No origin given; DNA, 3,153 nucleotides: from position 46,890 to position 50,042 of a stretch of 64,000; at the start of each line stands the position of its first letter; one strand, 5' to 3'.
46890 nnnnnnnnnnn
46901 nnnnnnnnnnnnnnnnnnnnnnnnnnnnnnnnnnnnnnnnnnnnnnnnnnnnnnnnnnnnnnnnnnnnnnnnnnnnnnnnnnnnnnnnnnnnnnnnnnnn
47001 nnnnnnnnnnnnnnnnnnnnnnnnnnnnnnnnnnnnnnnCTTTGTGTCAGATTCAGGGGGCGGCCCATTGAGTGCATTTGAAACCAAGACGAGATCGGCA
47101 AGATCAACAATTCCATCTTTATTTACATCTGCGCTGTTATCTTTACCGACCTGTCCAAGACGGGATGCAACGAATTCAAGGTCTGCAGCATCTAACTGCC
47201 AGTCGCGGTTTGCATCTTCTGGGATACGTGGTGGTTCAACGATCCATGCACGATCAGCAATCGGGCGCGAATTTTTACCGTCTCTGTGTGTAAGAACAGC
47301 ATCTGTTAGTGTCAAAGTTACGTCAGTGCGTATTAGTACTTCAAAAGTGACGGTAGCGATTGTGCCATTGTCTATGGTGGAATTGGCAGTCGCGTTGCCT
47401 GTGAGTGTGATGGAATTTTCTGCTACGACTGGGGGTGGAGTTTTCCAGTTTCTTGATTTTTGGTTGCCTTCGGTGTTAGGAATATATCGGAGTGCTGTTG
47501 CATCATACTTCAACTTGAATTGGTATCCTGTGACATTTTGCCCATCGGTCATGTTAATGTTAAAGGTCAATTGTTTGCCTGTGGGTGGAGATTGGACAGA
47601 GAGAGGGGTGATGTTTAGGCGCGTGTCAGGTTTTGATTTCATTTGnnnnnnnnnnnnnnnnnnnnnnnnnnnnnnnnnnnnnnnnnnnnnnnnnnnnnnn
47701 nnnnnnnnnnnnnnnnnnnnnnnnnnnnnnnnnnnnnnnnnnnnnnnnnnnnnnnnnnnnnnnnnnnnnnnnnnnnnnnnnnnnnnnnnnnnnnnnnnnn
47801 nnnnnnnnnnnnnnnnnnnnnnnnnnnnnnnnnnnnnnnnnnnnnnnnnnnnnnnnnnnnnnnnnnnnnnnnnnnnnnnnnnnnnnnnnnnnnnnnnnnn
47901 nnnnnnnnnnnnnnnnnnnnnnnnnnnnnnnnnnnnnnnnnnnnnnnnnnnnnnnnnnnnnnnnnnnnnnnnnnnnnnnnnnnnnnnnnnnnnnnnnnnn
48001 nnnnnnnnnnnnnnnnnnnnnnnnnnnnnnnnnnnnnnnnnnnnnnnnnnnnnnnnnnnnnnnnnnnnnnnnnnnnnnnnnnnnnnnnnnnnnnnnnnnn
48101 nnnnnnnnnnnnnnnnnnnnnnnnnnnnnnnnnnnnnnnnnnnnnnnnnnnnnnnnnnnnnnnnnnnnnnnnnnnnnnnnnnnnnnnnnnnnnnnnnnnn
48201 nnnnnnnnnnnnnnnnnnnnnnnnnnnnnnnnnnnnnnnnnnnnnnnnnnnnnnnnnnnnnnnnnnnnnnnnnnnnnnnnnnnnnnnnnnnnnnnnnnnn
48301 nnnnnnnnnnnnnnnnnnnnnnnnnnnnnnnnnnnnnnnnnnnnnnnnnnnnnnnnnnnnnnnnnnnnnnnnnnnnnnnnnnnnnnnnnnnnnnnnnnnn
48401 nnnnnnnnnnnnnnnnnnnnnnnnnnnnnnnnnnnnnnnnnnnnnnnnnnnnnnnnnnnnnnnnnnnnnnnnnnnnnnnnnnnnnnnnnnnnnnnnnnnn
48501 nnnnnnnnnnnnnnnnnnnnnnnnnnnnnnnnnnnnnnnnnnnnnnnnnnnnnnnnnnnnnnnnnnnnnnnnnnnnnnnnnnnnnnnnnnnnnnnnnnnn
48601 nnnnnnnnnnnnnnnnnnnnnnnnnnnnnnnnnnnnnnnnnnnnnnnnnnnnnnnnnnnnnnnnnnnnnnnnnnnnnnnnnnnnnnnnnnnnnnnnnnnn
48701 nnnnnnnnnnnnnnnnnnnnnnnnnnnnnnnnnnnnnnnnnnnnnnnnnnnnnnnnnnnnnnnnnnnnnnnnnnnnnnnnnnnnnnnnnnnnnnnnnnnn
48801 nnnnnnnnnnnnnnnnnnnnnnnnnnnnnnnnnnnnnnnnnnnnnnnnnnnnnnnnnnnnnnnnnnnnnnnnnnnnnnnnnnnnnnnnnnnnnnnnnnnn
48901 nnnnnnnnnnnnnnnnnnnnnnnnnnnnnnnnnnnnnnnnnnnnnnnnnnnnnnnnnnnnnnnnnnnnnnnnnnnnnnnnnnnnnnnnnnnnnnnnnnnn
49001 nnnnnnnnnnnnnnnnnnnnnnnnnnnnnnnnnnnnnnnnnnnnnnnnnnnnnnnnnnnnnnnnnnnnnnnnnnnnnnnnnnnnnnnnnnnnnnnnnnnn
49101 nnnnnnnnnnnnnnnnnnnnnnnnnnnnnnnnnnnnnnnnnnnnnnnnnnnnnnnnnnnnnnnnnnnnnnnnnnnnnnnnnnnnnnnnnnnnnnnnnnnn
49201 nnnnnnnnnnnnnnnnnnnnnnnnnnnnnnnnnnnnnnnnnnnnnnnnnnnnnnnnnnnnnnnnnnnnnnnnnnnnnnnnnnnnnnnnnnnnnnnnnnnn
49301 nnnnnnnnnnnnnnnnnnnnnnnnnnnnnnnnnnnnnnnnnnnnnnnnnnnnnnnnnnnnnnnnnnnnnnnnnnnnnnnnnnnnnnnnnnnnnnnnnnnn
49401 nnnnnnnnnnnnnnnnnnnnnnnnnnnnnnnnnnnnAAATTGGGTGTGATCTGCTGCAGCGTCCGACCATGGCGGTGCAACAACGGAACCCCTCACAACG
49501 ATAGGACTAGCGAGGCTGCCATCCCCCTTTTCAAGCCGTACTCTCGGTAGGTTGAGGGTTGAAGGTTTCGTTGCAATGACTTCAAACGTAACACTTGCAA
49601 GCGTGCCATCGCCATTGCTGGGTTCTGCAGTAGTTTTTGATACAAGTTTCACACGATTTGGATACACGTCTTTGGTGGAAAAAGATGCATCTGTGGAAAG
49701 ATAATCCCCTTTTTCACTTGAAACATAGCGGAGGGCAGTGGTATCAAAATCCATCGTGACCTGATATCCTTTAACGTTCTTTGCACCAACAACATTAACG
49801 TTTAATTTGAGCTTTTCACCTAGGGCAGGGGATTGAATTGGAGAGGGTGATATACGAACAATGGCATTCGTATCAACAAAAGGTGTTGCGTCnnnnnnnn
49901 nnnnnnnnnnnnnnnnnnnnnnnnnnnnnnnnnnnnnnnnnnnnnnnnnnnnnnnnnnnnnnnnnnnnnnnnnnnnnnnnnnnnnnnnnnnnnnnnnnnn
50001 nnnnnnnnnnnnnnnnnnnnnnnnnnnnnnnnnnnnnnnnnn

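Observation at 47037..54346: Tandem array of giant secreted WD40 beta-propeller proteins carrying cohesin-like modules and a dockerin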

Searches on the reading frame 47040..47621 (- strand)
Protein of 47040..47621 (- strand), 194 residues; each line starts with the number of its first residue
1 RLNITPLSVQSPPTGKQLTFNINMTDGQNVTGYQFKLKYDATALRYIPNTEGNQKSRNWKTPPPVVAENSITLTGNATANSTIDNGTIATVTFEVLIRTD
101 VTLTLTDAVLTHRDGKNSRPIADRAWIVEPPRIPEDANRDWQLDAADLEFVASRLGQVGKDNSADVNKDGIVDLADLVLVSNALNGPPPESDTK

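Call 20: find_related_loci(query=A1, collection=genome_contigs, flank=10000)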
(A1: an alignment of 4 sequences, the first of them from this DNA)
Query A1 (194 aa) in genome_contigs; peptide patterns used: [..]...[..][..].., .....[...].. (x = any residue, [..] = any of these).
63 stretches matched a pattern; 3 encode a relative of the query (tblastn E <= 1e-3); 3 distinct loci.
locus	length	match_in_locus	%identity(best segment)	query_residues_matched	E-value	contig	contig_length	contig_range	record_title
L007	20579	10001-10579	74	1-193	9e-95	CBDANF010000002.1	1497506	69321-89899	MAG: Candidatus Poribacteria bacterium isolate cff0d1ac-620d-4255-a141-192642026491 genome assembly, contig: contig_2, w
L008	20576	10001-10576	69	1-192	9e-89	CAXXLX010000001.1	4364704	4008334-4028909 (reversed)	MAG: Candidatus Poribacteria bacterium isolate 1c23486e-f1bb-4f7c-a5ff-9ffc904aba33 genome assembly, contig: contig_1, w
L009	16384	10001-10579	63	1-194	3e-79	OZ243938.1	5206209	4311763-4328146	MAG: Candidatus Poribacteria bacterium isolate 1d27aecb-7b08-4092-90e4-ddfc7d8e693b genome assembly, chromosome: 1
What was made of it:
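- The three species-representative genomes found are all 'Candidatus Poribacteria bacterium' (call 20).
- Tried and rejected: Only 3 loci were returned, and the window's own genome was not among them (call 20).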

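Call 35: find_homologous_proteins(query=window:47040-47621:-, max_evalue=0.00001)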
Query window:47040-47621:- (194 aa): 8 proteins with E <= 0.00001 among 223 candidates.
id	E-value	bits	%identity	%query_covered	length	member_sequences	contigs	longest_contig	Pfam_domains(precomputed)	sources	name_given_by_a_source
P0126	3.2e-87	309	74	99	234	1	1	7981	PF00404.25,PF00963.25,PF00400.39,PF23414.2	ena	-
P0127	1.0e-63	233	59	95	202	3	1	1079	PF00404.25,PF00963.25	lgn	-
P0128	6.3e-63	230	60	99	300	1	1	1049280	PF25168.2,PF25174.2,PF24814.2,PF24105.2,PF24805.2,PF23381.2,PF25173.2,PF00963.25,PF25171.2,PF25175.2,PF24817.2,PF23409.2,PF23393.3,PF25172.2,PF24782.3,PF00404.25,PF25391.2,PF24807.2,PF25047.1,PF25460.2,PF00400.39,PF23414.2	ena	-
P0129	9.5e-50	187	55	99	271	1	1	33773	PF25168.2,PF25174.2,PF24814.2,PF23381.2,PF25173.2,PF00963.25,PF23383.2,PF25175.2,PF24817.2,PF24782.3,PF00404.25,PF24807.2,PF25047.1,PF00400.39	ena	-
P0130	9.9e-41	158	60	69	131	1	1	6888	PF00404.25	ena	-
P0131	4.8e-35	139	65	52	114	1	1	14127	-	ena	-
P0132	3.0e-31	127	40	95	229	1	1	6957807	PF00404.25,PF00963.25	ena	-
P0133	1.3e-17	82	40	66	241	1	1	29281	PF00963.25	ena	-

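Call 42: search_solved_structures(query=A1, max_evalue=1, show_alignments=2)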
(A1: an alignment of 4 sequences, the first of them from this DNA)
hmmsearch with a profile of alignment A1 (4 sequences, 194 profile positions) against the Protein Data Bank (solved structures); distinct sequences matched with E-value up to 1: 17.
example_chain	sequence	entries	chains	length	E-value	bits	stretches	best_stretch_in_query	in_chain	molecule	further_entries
3l8q_A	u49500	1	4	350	0.00016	24.8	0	20-47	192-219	Cellulosomal scaffoldin adaptor protein B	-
1tyj_A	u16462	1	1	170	0.0032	20.5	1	11-45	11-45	cellulosomal scaffoldin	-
2y3n_A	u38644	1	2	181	0.0038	20.3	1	11-45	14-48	CELLULOSOMAL SCAFFOLDIN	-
5lxv_B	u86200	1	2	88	0.023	17.7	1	136-187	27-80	Carbohydrate-binding protein WP_009985128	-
3fnk_A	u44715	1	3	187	0.062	16.3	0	20-47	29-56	Cellulosomal scaffoldin adaptor protein B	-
2jnk_A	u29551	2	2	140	0.067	16.2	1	135-182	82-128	Hyalurononglucosaminidase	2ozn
3ghp_A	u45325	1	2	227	0.084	15.9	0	20-47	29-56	Cellulosomal scaffoldin adaptor protein B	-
3bwz_A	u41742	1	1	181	0.095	15.7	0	13-49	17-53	Cellulosomal scaffoldin adaptor protein B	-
1zv9_A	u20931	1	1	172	0.12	15.4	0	13-51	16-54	Cellulosomal scaffoldin adaptor protein B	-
1qzn_A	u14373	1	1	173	0.12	15.4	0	13-51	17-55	cellulosomal scaffoldin adaptor protein B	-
3ul4_B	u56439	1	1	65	0.12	15.3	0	162-186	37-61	Cellulosome enzyme, dockerin type I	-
3f2l_A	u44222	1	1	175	0.12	15.3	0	13-51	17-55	Cellulosomal scaffoldin adaptor protein B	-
4fl4_A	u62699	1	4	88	0.29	14.1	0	132-182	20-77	Glycoside hydrolase family 9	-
2y3n_B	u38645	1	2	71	0.35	13.9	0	134-182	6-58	CELLULOSOMAL FAMILY-48 PROCESSIVE GLYCOSIDE HYDROLASE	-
4u3s_A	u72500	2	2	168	0.39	13.7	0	15-48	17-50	Cellulosomal scaffoldin adaptor protein B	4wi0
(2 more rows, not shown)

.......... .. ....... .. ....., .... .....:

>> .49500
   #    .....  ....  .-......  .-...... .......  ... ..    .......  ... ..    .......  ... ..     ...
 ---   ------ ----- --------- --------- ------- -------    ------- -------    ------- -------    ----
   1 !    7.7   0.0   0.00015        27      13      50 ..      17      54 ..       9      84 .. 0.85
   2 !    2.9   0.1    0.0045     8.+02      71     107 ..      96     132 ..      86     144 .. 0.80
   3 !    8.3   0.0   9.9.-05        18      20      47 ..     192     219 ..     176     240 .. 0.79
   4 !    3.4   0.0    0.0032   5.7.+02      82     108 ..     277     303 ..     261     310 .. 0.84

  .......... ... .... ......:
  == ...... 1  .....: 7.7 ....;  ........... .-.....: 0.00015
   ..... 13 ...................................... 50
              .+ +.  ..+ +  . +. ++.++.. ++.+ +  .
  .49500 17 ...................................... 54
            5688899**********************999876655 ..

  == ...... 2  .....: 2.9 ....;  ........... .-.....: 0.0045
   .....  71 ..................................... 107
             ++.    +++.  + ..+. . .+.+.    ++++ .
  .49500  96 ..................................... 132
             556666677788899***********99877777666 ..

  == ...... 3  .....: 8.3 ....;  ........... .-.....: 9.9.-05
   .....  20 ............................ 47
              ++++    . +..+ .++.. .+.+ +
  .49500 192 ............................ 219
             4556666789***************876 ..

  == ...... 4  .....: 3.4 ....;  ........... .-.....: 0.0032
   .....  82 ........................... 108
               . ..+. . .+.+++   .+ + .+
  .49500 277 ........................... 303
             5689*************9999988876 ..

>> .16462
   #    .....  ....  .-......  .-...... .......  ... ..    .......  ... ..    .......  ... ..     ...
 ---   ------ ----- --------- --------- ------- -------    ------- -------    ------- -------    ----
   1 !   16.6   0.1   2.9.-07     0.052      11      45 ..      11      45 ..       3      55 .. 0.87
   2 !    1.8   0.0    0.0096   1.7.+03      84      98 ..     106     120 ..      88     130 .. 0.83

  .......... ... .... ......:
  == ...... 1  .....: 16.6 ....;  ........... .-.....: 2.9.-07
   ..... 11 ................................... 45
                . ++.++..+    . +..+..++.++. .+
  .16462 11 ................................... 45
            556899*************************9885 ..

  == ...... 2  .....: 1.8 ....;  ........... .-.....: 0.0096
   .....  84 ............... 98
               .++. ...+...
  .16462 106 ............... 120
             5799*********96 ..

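Call 61: predict_structure(alignment_id=A3)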
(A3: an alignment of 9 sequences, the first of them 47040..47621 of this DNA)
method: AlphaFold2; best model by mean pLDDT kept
length: 194 residues; sequences in the alignment: 9
mean_pLDDT: 87.9   pTM: 0.71
mean pLDDT of the five models: 87.9, 86.4, 85.8, 84.1, 76.1
residues with pLDDT >= 90: 126; 70-90: 52; 50-70: 9; < 50: 7
segments of 3 or more residues with pLDDT < 50: 51-56
pLDDT, mean of each block of 10 residues (from residue 1): 95 92 90 94 87 50 82 88 88 93 95 93 93 87 91 93 91 95 84 58
secondary structure, 60 per line:
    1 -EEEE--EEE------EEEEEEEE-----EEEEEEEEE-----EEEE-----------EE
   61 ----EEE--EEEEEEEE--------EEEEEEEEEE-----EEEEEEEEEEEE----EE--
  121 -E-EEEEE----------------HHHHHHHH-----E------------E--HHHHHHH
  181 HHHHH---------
elements in order: E2-5 E8-10 E17-24 E30-38 E44-47 E65-67 E70-77 E86-95 E101-112 E124-128 H145-152 H174-185
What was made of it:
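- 47229..47636 (-): Cohesin 2 of B, a class found only next to the B-type dockerin. AF2 pLDDT 87.9 (call 61).
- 47064..47219 (-): Dockerin with two calcium-loop segments: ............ (47181-47216) and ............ (47094-47129). Two helices after the loops in the AF2 model (call 61).
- On Cohesin (Pfam PF00963): AF2 of cohesin 2 plus dockerin has pLDDT 87.9 (call 61).
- The single-chain AF2 model of the pair is confident overall (pTM 0.71, call 61).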

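Call 63: fold_search(model_id=the predicted structure, library=pdb)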
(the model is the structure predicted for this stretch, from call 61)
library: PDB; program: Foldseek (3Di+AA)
matches with E <= 10: 1952; with E <= 0.001: 77
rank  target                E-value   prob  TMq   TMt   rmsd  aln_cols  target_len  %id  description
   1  3l8q_D                6.0e-09  1.00  0.52  0.31   3.8       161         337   17  Structure analysis of the type II cohesin dyad from the adaptor ScaA scaffoldin of Acetivibrio cellulolyticus (released 2010-05-05)
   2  1qzn                  8.0e-09  1.00  0.52  0.59   3.6       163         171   18  Crystal Structure Analysis of a type II cohesin domain from the cellulosome of Acetivibrio cellulolyticus (released 2004-09-21)
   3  3fnk_B                1.4e-08  1.00  0.50  0.57   6.0       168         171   20  Crystal structure of the second type II cohesin module from the cellulosomal adaptor ScaA scaffoldin of Acetivibrio ce (released 2009-06-23)
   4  3fnk_A                1.6e-08  1.00  0.51  0.57   5.5       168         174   20  Crystal structure of the second type II cohesin module from the cellulosomal adaptor ScaA scaffoldin of Acetivibrio ce (released 2009-06-23)
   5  6kgf_C                2.5e-08  1.00  0.52  0.67   4.1       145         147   16  Crystal structure of CaDoc0917(R16D)-CaCohA2 complex at pH 8.2 (released 2020-07-08)
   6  3l8q_A                3.1e-08  1.00  0.52  0.31   3.7       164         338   18  Structure analysis of the type II cohesin dyad from the adaptor ScaA scaffoldin of Acetivibrio cellulolyticus (released 2010-05-05)
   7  3f2l                  3.3e-08  1.00  0.50  0.56   4.3       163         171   15  Crystal structure analysis of the K171A mutation of N-terminal type II cohesin 1 from the cellulosomal ScaB subunit of A (released 2008-12-02)
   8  3l8q_C                3.5e-08  1.00  0.52  0.31   3.8       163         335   18  Structure analysis of the type II cohesin dyad from the adaptor ScaA scaffoldin of Acetivibrio cellulolyticus (released 2010-05-05)
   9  4u3s_A                4.5e-08  1.00  0.48  0.55   6.0       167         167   17  Crystal structure of Coh3ScaB-XDoc_M1ScaA complex: A N-terminal interface mutant of type II Cohesin-X-Dockerin complex (released 2015-07-29)
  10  3fnk_C                5.7e-08  1.00  0.53  0.59   3.7       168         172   18  Crystal structure of the second type II cohesin module from the cellulosomal adaptor ScaA scaffoldin of Acetivibrio ce (released 2009-06-23)
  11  1zv9                  6.4e-08  1.00  0.50  0.56   4.3       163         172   15  Crystal structure analysis of a type II cohesin domain from the cellulosome of Acetivibrio cellulolyticus- SeMet derivat (released 2006-06-13)
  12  4wi0_A                6.4e-08  1.00  0.49  0.56   5.6       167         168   18  Crystal structure of Coh3ScaB-XDoc_M2ScaA complex: A C-terminal interface mutant of type II Cohesin-X-Dockerin complex (released 2015-10-07)
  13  5k39_A                6.4e-08  1.00  0.47  0.54   5.7       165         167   15  THE TYPE II COHESIN DOCKERIN COMPLEX FROM CLOSTRIDIUM THERMOCELLUM (released 2017-03-29)
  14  5m0y_A                6.4e-08  1.00  0.46  0.51   7.6       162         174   14  Crystal Structure of the CohScaA-XDocCipB type II complex from Clostridium thermocellum at 1.5Angstrom resolution (released 2017-09-06)
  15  3ghp_B                9.1e-08  1.00  0.53  0.55   5.7       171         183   18  Structure of the second type II cohesin module from the adaptor ScaA scaffoldin of Acetivibrio cellulolyticus (includi (released 2009-06-23)
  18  2jh2_B                1.1e-07  1.00  0.50  0.69   3.8       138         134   11  X-ray crystal structure of a cohesin-like module from Clostridium perfringens (released 2007-11-06)
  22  2jh2_C                1.5e-07  1.00  0.52  0.75   3.2       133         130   11  X-ray crystal structure of a cohesin-like module from Clostridium perfringens (released 2007-11-06)
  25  2jh2_A                2.3e-07  1.00  0.49  0.69   3.9       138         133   11  X-ray crystal structure of a cohesin-like module from Clostridium perfringens (released 2007-11-06)
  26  3l8q_B                2.6e-07  1.00  0.52  0.31   3.7       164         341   16  Structure analysis of the type II cohesin dyad from the adaptor ScaA scaffoldin of Acetivibrio cellulolyticus (released 2010-05-05)
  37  2xdh                  6.8e-07  1.00  0.49  0.67   4.6       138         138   18  Non-cellulosomal cohesin from the hyperthermophilic archaeon Archaeoglobus fulgidus (released 2010-05-26)
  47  2vo8                  1.5e-06  1.00  0.51  0.70   4.1       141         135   13  Cohesin module from Clostridium perfringens ATCC13124 family 33 glycoside hydrolase. (released 2008-09-02)
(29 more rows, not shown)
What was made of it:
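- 47229..47636 (-): Nearly all of the top 50 Foldseek PDB hits are cohesins (call 63).
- On Cohesin (Pfam PF00963): Nearly all of the top 50 Foldseek PDB hits are type I, II or III and non-cellulosomal cohesins, with E from 6e-9 to 2e-6 (call 63).
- Closest known: Cellulosomal cohesin–dockerin systems of Clostridia. Same: Cohesin beta-sandwiches are the best structural matches (3l8q, 1qzn, 3fnk and others, call 63).
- Closest known: Non-cellulosomal cohesin/dockerin modules. Same: Structures 2xdh, 2jh2 and 2vo8 are among the fold matches (call 63).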

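Call 68: search_protein_families(library=ncbifam, proteins=[window:47040-47621:-], max_evalue=0.01)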
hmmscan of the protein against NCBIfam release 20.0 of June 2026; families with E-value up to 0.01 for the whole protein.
window:47040-47621:- (194 aa): 0 families

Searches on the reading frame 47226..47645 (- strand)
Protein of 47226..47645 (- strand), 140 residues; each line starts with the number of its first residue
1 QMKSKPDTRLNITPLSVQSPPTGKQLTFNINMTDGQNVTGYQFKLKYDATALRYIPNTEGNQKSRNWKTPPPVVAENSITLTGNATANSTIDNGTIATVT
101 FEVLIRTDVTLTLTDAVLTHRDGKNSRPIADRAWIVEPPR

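Call 5: search_protein_families(library=pfam, proteins=[window:47226-47645:-], max_evalue=10)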
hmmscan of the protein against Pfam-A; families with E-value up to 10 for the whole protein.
seq(140 aa): 1 family
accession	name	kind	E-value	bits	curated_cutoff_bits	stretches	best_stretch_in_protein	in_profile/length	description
PF00963.24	Cohesin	-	6.1e-11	43.1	24.1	1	16-124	7-124/139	Cohesin domain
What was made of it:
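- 47229..47636 (-): PF00963 at 43.1 bits (call 5).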

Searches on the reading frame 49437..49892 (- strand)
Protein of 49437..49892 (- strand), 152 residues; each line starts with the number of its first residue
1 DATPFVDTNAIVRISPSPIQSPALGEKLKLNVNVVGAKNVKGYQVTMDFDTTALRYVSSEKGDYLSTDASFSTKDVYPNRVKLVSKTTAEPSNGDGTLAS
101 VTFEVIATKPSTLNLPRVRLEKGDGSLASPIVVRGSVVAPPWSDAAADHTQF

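Call 5: search_protein_families(library=pfam, proteins=[window:49437-49892:-], max_evalue=10)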
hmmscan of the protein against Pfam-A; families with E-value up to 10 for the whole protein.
seq(152 aa): 2 families
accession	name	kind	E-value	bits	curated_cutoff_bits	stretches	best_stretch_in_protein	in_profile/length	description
PF00963.24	Cohesin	-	3.7e-11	43.8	24.1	1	23-112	11-108/139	Cohesin domain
PF15418.12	DUF4625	-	0.12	13.1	27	1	3-77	13-82/131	Domain of unknown function (DUF4625)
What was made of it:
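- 49452..49886 (-): Cohesin 1 of B. PF00963 at 43.8 bits (call 5).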
